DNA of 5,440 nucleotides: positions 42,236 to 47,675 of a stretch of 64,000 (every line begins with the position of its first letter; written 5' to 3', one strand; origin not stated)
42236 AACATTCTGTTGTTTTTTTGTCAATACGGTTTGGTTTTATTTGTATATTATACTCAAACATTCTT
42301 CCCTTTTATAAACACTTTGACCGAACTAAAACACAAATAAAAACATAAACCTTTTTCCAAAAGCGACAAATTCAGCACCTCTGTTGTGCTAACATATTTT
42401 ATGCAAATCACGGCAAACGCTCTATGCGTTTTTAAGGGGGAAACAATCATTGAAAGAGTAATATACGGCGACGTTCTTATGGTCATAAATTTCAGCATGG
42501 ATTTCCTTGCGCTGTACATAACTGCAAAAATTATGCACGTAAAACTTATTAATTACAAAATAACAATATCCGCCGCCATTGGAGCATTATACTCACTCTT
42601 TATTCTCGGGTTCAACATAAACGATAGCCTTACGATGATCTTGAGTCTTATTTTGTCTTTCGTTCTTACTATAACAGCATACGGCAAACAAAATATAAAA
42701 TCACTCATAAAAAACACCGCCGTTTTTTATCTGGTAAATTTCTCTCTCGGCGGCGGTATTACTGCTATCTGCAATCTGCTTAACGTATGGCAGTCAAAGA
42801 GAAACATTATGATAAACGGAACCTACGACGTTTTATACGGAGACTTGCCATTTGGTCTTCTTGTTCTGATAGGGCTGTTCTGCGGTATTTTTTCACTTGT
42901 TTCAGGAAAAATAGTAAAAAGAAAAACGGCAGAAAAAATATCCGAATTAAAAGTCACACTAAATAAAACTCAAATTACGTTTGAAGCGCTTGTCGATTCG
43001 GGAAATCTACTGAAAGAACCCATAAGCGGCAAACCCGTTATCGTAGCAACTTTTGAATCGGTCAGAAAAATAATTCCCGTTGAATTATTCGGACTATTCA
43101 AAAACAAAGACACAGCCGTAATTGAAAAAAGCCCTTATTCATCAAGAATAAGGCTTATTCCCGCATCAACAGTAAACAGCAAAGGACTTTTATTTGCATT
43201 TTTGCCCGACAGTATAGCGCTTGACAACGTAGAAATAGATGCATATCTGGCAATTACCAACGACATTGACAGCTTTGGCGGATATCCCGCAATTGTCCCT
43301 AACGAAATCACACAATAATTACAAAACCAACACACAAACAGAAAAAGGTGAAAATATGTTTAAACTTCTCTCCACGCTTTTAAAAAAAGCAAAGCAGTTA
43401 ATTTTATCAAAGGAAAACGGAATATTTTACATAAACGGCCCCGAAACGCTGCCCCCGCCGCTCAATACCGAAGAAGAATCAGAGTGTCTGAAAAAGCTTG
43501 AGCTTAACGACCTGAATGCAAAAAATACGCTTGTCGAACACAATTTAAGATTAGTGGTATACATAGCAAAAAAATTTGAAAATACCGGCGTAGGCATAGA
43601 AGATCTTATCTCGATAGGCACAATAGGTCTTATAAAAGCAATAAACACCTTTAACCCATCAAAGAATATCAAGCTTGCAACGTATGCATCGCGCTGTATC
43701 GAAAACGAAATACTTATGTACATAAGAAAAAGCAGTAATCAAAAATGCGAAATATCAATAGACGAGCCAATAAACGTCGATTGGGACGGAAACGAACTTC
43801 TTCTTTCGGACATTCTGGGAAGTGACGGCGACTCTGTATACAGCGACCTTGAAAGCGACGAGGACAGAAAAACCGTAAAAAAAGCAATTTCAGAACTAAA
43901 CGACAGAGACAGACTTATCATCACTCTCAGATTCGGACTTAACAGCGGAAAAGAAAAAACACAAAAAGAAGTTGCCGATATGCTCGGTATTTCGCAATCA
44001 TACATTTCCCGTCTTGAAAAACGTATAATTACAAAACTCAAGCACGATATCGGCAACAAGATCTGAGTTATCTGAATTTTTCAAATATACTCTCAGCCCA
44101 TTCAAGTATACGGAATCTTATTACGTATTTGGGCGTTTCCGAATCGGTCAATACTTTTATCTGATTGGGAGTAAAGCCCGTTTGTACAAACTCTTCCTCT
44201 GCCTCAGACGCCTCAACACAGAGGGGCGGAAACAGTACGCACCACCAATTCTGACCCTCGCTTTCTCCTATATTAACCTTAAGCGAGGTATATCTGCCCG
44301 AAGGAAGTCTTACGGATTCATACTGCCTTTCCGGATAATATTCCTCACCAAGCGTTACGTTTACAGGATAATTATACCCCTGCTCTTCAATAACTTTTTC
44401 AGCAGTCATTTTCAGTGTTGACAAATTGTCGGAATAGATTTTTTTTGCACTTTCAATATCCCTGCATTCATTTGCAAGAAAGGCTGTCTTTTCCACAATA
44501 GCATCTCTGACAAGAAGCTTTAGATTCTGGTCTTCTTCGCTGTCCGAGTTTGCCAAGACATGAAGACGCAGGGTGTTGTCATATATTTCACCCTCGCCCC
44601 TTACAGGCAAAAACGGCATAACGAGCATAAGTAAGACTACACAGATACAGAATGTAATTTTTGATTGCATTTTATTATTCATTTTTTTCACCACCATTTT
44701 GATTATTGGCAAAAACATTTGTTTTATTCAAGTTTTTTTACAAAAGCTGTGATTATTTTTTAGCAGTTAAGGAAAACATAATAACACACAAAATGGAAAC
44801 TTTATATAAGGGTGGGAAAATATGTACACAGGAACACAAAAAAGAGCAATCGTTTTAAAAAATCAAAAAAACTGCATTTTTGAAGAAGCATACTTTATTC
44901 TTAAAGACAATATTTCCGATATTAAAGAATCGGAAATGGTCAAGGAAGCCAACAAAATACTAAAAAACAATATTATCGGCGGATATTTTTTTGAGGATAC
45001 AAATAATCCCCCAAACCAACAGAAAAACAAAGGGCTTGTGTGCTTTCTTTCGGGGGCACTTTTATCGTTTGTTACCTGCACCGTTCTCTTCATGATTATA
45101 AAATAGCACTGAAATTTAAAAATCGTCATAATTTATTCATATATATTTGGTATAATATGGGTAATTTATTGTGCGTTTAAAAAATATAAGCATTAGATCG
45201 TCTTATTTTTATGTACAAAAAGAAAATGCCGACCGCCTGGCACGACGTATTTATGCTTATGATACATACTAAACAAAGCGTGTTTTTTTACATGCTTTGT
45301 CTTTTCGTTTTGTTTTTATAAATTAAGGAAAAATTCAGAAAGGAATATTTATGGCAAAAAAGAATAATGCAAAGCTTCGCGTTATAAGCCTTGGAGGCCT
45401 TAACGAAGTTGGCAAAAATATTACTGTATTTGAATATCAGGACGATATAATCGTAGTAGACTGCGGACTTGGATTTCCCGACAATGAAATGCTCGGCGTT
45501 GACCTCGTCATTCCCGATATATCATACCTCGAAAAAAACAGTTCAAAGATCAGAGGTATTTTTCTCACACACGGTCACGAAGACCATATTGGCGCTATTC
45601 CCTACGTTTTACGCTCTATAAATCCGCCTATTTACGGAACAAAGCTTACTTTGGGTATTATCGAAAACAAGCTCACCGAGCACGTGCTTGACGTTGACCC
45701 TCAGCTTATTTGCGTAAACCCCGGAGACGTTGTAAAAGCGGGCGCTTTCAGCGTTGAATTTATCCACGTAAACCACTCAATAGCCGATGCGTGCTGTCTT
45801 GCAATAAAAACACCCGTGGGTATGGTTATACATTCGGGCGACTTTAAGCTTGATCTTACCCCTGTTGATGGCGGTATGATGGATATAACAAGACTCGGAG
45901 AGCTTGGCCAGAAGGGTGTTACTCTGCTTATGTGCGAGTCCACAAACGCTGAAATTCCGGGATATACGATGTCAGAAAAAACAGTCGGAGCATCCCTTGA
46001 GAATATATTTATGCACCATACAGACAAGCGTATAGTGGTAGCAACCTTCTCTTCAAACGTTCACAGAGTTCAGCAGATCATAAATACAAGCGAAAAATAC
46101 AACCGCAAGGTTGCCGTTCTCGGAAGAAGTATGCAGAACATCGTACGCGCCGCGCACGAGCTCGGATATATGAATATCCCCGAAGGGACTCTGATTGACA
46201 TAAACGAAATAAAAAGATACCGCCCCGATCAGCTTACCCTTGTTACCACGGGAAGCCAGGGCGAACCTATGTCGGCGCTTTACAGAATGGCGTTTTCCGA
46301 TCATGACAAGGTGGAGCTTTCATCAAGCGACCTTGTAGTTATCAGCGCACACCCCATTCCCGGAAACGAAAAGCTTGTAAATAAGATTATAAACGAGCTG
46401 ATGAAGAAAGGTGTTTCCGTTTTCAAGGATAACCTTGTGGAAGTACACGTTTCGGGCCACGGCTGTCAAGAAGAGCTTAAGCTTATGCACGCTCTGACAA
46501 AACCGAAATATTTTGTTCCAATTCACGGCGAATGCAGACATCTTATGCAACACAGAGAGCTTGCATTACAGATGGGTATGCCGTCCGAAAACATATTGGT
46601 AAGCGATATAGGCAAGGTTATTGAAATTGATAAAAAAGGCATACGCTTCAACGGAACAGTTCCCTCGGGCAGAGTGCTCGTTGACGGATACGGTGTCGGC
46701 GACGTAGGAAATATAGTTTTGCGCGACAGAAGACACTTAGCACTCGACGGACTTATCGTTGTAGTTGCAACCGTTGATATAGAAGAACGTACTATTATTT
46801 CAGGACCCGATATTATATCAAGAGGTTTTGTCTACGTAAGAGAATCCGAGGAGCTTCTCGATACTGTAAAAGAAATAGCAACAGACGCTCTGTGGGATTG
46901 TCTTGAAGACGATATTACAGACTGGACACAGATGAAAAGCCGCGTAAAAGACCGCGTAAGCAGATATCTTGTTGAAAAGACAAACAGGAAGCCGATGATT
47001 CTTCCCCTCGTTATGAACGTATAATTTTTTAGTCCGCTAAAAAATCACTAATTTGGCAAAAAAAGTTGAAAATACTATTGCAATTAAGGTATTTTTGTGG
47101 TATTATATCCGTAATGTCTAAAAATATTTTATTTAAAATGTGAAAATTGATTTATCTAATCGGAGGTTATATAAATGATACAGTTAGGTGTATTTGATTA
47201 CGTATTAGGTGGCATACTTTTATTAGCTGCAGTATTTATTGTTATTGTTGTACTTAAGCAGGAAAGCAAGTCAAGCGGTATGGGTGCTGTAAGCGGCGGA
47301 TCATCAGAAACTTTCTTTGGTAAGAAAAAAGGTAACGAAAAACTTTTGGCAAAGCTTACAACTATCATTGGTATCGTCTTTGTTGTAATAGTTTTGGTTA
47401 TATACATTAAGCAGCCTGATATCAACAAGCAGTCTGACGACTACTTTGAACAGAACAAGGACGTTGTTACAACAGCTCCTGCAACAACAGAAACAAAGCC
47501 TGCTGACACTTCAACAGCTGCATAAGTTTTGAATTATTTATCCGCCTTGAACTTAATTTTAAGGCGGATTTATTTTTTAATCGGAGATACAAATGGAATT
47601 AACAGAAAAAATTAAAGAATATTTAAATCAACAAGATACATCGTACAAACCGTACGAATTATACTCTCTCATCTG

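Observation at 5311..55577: Modular, hairpin-dense intergenic repeat family at seven loci (about 6 percent of the window)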

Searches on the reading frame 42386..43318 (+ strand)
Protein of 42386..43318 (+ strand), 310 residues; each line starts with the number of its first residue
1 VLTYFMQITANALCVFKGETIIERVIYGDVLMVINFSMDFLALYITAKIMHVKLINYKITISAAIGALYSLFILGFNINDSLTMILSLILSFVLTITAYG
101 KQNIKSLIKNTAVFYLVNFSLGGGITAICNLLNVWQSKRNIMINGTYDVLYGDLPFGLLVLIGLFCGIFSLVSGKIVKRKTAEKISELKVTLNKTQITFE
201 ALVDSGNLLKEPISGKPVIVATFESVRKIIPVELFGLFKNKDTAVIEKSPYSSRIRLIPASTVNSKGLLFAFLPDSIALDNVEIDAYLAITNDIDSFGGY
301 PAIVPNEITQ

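Call 59: search_protein_families(library=pfam, proteins=[window:42386-43318:+], max_evalue=0.0001)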
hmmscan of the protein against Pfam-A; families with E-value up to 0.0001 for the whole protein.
window:42386-43318:+ (310 aa): 1 family
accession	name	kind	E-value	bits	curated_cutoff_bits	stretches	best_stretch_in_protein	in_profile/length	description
PF03419.18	Peptidase_U4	-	2e-53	182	28.4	1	25-307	1-283/284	Sporulation factor SpoIIGA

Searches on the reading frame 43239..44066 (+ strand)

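Call 59: search_protein_families(library=pfam, proteins=[window:43239-44066:+], max_evalue=0.0001)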
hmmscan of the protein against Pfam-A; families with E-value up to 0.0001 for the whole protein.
window:43239-44066:+ (275 aa): 3 families
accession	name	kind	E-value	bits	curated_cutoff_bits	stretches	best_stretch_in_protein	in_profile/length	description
PF04542.20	Sigma70_r2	-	5e-18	65.1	24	1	98-166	1-69/71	Sigma-70 region 2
PF04545.22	Sigma70_r4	-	1.1e-16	60.5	24.1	1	216-269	1-50/50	Sigma-70, region 4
PF01381.28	HTH_3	-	2.4e-07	31.1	23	1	240-261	10-31/55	Helix-turn-helix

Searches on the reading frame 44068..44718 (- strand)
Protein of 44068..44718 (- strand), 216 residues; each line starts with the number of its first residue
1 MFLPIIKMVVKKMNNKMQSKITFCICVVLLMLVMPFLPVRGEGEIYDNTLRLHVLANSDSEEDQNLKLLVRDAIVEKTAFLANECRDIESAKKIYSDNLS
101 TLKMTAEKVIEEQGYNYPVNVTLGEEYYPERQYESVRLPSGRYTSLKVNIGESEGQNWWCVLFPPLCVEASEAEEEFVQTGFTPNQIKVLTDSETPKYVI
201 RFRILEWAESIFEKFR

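Call 59: search_protein_families(library=pfam, proteins=[window:44068-44718:-], max_evalue=0.0001)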
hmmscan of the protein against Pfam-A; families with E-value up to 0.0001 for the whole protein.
window:44068-44718:- (216 aa): 1 family
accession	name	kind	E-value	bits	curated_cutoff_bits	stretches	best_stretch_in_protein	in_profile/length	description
PF09551.15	Spore_II_R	-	1.3e-47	161.9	25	1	47-171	2-126/128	Stage II sporulation protein R (spore_II_R)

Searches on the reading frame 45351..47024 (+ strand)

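Call 59: search_protein_families(library=pfam, proteins=[window:45351-47024:+], max_evalue=0.0001)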
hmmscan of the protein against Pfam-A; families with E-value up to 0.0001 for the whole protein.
window:45351-47024:+ (557 aa): 5 families
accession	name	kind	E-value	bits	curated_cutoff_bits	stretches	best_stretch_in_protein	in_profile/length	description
PF22505.1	RNase_J_b_CASP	-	2.9e-51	172.9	27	1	226-350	2-126/126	Ribonuclease J, beta-CASP domain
PF17770.6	RNase_J_C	-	1.3e-33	116.5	23.8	1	456-557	1-102/102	Ribonuclease J C-terminal domain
PF00753.33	Lactamase_B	-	3.5e-13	50.4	22.7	1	20-164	4-149/196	Metallo-beta-lactamase superfamily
PF07521.17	RMMBL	-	1.6e-10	41.3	21.6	1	365-409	11-57/63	Zn-dependent metallo-hydrolase RNA specificity domain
PF12706.13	Lactamase_B_2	-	8.2e-08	32.5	27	1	34-166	3-144/200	Beta-lactamase superfamily domain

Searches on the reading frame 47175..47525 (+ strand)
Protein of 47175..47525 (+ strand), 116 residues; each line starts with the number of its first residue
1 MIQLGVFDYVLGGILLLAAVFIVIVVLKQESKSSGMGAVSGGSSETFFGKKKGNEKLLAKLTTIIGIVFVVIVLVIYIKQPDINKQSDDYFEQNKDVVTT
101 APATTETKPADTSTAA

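Call 59: search_protein_families(library=pfam, proteins=[window:47175-47525:+], max_evalue=0.0001)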
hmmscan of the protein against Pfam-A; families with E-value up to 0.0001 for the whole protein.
window:47175-47525:+ (116 aa): 1 family
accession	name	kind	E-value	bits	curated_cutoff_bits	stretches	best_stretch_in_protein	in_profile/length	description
PF03840.19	SecG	-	3.4e-16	59.5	29.2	1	10-77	1-68/70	Preprotein translocase SecG subunit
